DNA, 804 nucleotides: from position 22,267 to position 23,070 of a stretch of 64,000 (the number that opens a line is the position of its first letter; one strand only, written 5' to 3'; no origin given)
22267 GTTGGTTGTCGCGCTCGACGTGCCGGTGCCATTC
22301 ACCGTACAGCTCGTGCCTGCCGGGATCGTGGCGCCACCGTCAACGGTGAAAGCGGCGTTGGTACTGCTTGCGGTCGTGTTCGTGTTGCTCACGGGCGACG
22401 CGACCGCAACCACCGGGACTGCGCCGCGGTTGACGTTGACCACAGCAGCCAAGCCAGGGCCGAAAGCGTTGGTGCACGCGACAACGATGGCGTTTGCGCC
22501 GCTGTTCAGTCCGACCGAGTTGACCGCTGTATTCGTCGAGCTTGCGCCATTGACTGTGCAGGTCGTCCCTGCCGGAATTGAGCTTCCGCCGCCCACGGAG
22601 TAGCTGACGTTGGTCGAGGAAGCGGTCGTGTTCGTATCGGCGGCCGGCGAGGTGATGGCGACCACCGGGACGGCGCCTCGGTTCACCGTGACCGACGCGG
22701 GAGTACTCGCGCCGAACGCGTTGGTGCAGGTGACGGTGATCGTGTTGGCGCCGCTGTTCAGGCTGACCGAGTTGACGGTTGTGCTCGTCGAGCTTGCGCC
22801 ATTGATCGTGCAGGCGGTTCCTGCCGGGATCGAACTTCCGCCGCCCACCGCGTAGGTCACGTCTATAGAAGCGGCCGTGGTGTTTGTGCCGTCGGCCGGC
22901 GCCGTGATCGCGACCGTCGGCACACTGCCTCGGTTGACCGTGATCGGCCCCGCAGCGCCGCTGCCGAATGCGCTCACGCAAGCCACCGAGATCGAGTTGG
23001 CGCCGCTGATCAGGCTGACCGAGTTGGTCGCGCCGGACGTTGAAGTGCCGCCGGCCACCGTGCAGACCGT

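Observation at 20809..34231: Four tandem secreted SGNH esterase paralogs built as catalytic head - variable stalk - common C-terminal module (stalk = none, collagen-like, 12 repeats, 18 repeats)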

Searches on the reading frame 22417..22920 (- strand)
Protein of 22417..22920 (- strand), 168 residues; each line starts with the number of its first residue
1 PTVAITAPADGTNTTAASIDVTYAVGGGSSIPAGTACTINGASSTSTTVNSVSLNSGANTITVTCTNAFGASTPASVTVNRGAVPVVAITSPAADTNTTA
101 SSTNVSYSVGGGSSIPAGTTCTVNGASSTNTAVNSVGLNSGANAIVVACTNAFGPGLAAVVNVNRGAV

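Call 94: search_solved_structures(query=window:22417-22920:-, max_evalue=1, show_alignments=1)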
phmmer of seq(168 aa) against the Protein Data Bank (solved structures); distinct sequences matched with E-value up to 1: 7.
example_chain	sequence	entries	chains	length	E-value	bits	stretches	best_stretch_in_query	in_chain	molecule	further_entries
6fzi_A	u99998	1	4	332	0.00024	24.5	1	60-151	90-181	Glyceraldehyde-3-phosphate dehydrogenase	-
3lc1_P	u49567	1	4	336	0.19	15.1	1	61-145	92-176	Glyceraldehyde-3-phosphate dehydrogenase 1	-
3k73_Q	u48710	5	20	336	0.19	15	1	61-145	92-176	Glyceraldehyde-3-phosphate dehydrogenase 1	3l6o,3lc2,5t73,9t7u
3lvf_P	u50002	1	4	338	0.19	15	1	61-145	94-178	Glyceraldehyde-3-phosphate dehydrogenase 1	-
3lc7_O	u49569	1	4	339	0.2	15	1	61-145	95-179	Glyceraldehyde-3-phosphate dehydrogenase 1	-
3vaz_P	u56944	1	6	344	0.2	15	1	61-145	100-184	Glyceraldehyde-3-phosphate dehydrogenase 1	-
8gqh_A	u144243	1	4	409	0.31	14.4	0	122-153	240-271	Thiolase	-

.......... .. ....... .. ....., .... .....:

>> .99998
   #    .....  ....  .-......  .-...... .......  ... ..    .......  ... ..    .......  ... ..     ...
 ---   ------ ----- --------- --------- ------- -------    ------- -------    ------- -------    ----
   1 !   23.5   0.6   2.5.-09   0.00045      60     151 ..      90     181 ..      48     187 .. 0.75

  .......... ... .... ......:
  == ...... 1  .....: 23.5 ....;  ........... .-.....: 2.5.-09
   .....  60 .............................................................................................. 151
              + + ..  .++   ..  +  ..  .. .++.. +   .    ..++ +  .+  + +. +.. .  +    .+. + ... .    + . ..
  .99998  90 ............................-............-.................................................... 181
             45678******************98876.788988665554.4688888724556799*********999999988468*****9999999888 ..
